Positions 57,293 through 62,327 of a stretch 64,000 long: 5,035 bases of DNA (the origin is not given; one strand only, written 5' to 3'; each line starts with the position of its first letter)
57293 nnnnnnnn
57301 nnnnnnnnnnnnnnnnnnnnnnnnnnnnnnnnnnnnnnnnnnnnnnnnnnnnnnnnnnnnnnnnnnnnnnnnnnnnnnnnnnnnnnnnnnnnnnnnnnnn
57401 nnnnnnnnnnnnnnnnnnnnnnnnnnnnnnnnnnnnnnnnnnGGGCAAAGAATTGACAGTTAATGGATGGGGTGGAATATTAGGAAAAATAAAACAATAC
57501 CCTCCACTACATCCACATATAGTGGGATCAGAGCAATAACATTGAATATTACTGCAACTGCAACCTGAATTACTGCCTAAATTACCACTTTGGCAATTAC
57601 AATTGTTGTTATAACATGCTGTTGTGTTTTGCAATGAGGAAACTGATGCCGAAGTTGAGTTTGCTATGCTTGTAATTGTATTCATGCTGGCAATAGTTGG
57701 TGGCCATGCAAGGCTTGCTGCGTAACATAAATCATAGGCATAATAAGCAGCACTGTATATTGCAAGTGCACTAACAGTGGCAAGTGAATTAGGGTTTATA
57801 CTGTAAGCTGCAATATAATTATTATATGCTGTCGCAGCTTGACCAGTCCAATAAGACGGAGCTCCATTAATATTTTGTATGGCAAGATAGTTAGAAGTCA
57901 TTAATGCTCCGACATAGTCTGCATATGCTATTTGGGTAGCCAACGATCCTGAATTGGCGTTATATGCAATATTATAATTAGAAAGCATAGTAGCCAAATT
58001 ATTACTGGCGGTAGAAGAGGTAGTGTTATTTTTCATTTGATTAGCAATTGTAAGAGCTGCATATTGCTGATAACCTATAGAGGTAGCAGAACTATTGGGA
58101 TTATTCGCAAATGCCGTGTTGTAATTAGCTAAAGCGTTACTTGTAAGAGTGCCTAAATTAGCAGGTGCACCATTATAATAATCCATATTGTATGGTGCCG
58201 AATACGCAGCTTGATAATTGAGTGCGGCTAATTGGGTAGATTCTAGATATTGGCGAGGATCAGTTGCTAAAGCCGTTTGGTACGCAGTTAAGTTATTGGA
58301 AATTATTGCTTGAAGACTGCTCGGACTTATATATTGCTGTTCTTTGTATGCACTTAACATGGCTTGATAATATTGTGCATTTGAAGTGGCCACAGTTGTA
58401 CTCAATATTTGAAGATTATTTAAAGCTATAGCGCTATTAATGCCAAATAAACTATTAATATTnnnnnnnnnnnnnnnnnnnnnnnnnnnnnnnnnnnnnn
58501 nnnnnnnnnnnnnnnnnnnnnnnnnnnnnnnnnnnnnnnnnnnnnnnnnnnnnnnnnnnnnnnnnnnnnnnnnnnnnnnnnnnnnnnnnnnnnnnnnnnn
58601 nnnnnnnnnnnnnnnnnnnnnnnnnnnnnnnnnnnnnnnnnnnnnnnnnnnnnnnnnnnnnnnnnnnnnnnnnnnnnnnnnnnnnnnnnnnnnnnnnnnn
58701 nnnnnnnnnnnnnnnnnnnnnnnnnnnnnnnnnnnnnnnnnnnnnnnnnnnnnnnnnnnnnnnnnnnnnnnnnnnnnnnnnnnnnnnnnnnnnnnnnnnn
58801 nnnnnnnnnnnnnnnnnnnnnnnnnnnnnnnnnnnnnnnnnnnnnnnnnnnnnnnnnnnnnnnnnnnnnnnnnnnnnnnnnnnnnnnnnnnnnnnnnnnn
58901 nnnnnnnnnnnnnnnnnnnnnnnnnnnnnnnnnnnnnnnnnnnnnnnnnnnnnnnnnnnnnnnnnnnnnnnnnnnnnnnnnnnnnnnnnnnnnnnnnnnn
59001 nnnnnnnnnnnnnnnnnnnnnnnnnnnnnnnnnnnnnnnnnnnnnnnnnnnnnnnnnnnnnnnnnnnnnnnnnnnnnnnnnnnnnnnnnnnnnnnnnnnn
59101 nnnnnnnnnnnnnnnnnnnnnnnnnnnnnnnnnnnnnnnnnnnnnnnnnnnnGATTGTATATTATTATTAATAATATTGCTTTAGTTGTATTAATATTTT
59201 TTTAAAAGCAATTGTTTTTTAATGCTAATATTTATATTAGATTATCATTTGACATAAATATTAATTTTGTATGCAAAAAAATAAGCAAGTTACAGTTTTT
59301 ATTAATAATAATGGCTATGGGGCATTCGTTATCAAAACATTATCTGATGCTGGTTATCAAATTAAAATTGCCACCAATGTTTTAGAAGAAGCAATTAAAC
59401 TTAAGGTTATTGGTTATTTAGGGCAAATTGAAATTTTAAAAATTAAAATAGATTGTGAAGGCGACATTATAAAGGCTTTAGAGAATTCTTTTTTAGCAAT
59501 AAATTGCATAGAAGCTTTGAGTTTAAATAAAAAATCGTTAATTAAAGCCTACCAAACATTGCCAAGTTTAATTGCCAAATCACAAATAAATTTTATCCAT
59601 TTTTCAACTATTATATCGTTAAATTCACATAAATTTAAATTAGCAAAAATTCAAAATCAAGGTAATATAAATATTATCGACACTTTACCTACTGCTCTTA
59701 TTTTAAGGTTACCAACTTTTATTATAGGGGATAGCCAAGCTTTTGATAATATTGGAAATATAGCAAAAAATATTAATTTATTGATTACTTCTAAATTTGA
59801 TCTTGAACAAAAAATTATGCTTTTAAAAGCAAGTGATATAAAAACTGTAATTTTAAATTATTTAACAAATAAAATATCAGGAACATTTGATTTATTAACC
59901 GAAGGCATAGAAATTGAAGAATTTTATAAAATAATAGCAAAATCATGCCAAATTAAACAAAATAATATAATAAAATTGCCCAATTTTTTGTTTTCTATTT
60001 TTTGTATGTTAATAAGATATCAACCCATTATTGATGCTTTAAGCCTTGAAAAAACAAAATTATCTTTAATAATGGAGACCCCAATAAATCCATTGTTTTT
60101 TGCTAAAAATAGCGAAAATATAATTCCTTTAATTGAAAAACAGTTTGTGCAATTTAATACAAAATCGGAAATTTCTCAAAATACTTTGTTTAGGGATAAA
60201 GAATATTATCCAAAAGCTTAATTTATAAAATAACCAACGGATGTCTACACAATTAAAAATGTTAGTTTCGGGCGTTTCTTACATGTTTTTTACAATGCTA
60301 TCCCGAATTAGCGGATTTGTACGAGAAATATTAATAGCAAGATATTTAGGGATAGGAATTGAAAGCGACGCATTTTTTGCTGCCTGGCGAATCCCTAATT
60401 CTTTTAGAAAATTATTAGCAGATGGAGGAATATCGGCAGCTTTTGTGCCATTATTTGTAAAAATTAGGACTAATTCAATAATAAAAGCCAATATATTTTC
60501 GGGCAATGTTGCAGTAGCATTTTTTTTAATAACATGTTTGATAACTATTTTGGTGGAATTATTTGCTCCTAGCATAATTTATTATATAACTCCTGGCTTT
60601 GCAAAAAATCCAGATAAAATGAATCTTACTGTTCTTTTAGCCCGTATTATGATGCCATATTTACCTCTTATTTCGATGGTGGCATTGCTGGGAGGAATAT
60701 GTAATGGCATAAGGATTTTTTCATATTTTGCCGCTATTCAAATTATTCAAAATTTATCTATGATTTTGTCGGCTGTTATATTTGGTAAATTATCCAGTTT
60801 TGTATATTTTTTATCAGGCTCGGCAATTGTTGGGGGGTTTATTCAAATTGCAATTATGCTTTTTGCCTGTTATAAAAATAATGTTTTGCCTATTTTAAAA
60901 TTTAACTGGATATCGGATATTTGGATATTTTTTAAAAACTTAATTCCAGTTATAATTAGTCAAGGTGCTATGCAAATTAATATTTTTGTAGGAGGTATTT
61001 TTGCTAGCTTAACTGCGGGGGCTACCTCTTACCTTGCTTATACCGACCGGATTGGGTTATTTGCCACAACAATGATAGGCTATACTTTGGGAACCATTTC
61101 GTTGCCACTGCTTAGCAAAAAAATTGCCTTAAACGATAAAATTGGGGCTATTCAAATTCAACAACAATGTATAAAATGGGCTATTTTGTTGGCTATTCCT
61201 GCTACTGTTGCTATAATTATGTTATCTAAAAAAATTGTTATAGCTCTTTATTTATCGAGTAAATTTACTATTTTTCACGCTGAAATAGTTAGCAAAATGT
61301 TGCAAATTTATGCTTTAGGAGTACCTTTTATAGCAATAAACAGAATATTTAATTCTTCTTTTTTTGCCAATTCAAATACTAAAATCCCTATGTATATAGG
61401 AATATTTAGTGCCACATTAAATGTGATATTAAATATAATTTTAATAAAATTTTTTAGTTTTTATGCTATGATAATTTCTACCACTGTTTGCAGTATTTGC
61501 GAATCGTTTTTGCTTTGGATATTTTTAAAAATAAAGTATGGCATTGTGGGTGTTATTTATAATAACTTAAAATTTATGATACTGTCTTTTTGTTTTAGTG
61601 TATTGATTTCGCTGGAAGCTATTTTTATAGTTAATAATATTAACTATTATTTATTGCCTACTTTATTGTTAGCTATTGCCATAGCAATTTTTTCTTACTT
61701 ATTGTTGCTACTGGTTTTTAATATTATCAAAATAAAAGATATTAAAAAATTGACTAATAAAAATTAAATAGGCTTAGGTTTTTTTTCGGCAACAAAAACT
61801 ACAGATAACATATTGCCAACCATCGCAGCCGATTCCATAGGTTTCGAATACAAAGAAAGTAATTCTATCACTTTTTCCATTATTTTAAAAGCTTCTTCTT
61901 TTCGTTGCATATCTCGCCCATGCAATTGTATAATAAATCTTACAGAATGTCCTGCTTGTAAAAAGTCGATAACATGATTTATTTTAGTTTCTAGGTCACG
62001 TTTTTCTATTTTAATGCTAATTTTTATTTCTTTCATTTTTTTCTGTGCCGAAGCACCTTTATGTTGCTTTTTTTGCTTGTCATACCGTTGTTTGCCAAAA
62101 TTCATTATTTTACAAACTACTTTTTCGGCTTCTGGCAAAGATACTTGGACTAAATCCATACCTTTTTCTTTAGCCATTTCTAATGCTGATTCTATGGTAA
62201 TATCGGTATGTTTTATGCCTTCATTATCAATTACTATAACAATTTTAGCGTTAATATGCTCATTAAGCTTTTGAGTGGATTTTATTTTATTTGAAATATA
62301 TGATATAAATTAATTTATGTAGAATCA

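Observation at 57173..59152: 659-aa pilin-like protein with a ~450-aa repeat and Cys-knot insertion and an atypical cleavage site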

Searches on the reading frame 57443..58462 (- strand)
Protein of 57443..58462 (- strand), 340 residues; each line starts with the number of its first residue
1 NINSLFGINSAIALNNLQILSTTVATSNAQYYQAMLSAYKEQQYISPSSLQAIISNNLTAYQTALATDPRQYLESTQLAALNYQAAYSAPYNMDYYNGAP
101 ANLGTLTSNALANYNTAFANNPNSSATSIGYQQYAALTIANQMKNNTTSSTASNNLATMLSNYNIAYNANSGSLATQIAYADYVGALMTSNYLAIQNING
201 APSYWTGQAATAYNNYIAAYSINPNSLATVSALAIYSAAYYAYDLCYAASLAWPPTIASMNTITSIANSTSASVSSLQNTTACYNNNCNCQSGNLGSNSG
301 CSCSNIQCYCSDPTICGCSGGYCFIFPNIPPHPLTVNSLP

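Call 69: find_homologous_proteins(query=window:57443-58462:-, max_evalue=0.01)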
Query window:57443-58462:-: 3660 candidates shared short words with the query, none scored E <= 0.01.
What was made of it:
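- Closest known: Modular type IV pilins: Streptococcus sanguinis PilB. Different: Here the module is inserted inside the pilin fold and is an orphan with no detectable family (call 69).
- Tried and rejected: Search with the insert alone against 5.8 billion proteins: no hit (call 69).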

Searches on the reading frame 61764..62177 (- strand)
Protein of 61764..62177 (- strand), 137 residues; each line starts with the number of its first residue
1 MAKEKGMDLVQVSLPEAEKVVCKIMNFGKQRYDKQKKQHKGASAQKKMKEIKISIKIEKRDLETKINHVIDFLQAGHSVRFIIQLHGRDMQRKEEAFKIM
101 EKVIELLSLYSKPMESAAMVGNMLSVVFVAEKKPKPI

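Call 28: search_protein_families(library=pfam, proteins=[window:61764-62177:-], max_evalue=0.1)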
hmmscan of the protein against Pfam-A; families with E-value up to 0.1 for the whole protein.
window:61764-62177:- (137 aa): 7 families
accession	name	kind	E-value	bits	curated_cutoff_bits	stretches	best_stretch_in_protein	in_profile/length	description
PF00707.27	IF3_C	-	3e-18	66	34.8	1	47-128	2-83/86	Translation initiation factor IF-3, C-terminal domain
PF05198.21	IF3_N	-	4.4e-13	49.7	26.9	1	1-39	31-68/70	Translation initiation factor IF-3, N-terminal domain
PF14877.11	mIF3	-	0.016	15.4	33.8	1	33-84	111-164/177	Mitochondrial translation initiation factor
PF09911.14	DUF2140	-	0.038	14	34.3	1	35-106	29-98/187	Uncharacterized protein conserved in bacteria (DUF2140)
PF14039.11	YusW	-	0.048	14.6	27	0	33-75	33-76/92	YusW-like protein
PF23456.1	CSDE1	-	0.058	14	27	1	19-92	6-76/84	Cold shock domain-containing protein E1 CSD domain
PF18909.5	dGTP_diPhyd_N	-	0.07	13.5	27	0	6-69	13-76/99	dATP/dGTP diphosphohydrolase, N-terminal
